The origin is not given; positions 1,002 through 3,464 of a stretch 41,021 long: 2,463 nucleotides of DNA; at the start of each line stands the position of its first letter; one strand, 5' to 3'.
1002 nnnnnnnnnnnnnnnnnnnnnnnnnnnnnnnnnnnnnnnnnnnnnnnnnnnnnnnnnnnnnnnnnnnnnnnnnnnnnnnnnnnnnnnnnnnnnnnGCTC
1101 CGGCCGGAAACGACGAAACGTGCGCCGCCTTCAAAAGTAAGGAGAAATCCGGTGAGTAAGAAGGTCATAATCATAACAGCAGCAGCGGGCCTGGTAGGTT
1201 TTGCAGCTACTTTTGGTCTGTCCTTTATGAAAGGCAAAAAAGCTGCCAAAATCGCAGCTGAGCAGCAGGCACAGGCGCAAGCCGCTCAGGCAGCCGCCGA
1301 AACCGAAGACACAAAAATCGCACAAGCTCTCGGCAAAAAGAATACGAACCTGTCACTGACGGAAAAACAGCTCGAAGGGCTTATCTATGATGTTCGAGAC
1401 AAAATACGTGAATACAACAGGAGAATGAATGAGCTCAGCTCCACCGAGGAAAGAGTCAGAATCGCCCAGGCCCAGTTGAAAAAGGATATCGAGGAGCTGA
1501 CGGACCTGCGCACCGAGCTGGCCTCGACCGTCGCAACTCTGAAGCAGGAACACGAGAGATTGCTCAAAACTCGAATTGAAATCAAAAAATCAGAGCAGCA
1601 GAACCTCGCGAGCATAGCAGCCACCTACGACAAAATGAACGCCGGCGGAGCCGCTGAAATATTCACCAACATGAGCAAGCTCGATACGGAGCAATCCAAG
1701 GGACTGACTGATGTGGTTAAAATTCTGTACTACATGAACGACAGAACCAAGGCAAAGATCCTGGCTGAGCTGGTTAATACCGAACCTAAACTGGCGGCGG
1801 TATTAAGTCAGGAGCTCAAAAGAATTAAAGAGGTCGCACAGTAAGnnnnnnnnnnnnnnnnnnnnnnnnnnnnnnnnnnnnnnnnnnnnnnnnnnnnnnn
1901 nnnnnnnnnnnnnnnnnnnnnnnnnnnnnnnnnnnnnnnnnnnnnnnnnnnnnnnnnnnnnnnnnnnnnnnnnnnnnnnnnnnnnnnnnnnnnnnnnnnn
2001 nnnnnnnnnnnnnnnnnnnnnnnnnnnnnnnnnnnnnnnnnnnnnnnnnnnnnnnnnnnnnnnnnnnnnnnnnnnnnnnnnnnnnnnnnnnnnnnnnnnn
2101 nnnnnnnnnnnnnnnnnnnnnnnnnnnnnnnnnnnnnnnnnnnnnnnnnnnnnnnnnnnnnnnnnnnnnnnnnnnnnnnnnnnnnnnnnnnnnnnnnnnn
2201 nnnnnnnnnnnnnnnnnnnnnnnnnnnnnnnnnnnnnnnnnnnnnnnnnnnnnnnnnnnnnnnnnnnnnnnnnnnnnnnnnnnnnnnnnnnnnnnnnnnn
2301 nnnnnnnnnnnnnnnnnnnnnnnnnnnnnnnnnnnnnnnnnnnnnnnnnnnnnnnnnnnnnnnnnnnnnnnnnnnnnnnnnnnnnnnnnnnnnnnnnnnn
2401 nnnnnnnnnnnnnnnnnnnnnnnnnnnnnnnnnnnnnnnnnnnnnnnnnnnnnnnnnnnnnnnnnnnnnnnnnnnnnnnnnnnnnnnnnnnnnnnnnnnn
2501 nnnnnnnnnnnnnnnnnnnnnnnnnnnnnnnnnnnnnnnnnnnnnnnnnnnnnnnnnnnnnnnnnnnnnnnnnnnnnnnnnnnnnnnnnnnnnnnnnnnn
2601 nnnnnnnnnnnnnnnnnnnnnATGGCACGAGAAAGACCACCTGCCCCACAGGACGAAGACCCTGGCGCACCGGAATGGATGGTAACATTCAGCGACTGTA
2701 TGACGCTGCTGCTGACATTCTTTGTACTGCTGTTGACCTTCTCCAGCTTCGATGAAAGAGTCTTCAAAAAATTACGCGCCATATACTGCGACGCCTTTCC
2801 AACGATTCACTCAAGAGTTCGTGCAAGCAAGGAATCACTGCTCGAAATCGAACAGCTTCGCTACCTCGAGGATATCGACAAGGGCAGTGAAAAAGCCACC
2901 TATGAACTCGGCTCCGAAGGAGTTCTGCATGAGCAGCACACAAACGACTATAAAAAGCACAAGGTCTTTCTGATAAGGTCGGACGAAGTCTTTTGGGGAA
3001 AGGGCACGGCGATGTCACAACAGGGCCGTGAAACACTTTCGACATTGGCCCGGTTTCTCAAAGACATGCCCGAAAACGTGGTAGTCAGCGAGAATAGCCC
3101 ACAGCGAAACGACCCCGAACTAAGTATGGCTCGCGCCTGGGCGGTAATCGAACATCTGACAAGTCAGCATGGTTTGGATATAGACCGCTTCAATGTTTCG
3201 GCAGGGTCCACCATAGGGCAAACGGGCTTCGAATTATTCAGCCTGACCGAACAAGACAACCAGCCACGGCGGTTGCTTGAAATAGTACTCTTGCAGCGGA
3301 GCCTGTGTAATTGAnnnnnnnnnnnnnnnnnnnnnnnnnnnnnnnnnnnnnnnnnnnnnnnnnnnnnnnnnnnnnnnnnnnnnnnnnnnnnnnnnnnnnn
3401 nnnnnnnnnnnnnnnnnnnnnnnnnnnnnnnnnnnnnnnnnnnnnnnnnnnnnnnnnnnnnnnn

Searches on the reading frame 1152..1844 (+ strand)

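Call 11: search_protein_families(library=pfam, proteins=[window:1152-1844:+], max_evalue=0.0001)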
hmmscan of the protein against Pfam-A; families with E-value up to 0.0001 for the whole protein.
window:1152-1844:+ (230 aa): 0 families

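Call 75: search_protein_families(library=ncbifam, proteins=[window:1152-1844:+], max_evalue=0.1)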
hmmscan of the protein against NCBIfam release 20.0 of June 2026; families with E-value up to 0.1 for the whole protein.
window:1152-1844:+ (230 aa): 7 families
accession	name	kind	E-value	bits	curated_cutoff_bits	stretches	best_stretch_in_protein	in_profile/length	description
NF047368.1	collar_FlbB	equivalog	0.0015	18.4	110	1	87-177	61-150/193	periplasmic-type flagellar collar protein FlbB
NF033885.1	conj_TraP_IncI1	equivalog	0.0053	16.5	135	1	5-137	20-144/217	conjugal transfer protein TraP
NF003034.1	PRK03918.1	equivalog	0.0061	14.6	700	1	48-163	616-731/878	DNA double-strand break repair ATPase Rad50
NF004208.0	PRK05658.1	equivalog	0.012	14.6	555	1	33-183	244-392/631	RNA polymerase sigma factor RpoD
TIGR02169.1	SMC_prok_A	equivalog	0.012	13.3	729.4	1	35-179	316-460/1165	chromosome segregation protein SMC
TIGR02168.1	SMC_prok_B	equivalog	0.036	11.8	567.35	1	37-219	358-542/1181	chromosome segregation protein SMC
TIGR04361.1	TrbK_Ti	equivalog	0.059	13.7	50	0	4-42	2-42/64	entry exclusion protein TrbK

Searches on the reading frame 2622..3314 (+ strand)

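Call 11: search_protein_families(library=pfam, proteins=[window:2622-3314:+], max_evalue=0.0001)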
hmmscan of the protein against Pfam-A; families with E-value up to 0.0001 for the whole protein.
window:2622-3314:+ (230 aa): 1 family
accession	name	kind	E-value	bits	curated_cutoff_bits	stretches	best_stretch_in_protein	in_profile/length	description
PF13677.11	MotB_plug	-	2.5e-14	53.1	24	1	9-51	8-50/58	Membrane MotB of proton-channel complex MotA/MotB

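Call 75: search_protein_families(library=ncbifam, proteins=[window:2622-3314:+], max_evalue=0.1)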
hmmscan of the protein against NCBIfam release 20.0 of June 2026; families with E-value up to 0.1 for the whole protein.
window:2622-3314:+ (230 aa): 8 families
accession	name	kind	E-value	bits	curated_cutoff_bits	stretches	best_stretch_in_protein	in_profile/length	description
NF006508.0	PRK08944.1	subfamily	4.8e-20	72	259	2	9-60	7-58/304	MotB family protein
NF005195.1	PRK06667.1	equivalog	1.1e-11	45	300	1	11-194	9-209/241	flagellar motor protein MotB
NF005382.1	PRK06925.1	equivalog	2.2e-11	44.5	264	1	20-192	1-195/225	flagellar motor protein MotS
NF006541.1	PRK09038.1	equivalog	9.8e-11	41.8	283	2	11-68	8-65/253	flagellar motor protein MotD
NF005236.0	PRK06742.1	equivalog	3e-10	39.9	312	1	14-190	7-193/225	flagellar motor protein MotS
NF006285.1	PRK08457.1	equivalog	5.2e-06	26.4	250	1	12-193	9-205/253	flagellar motor protein MotB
NF005831.1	PRK07734.1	equivalog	7.7e-06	25.9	301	1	16-59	15-58/250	flagellar motor protein MotB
NF006547.1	PRK09040.1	equivalog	0.098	12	194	0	10-39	5-33/213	hypothetical protein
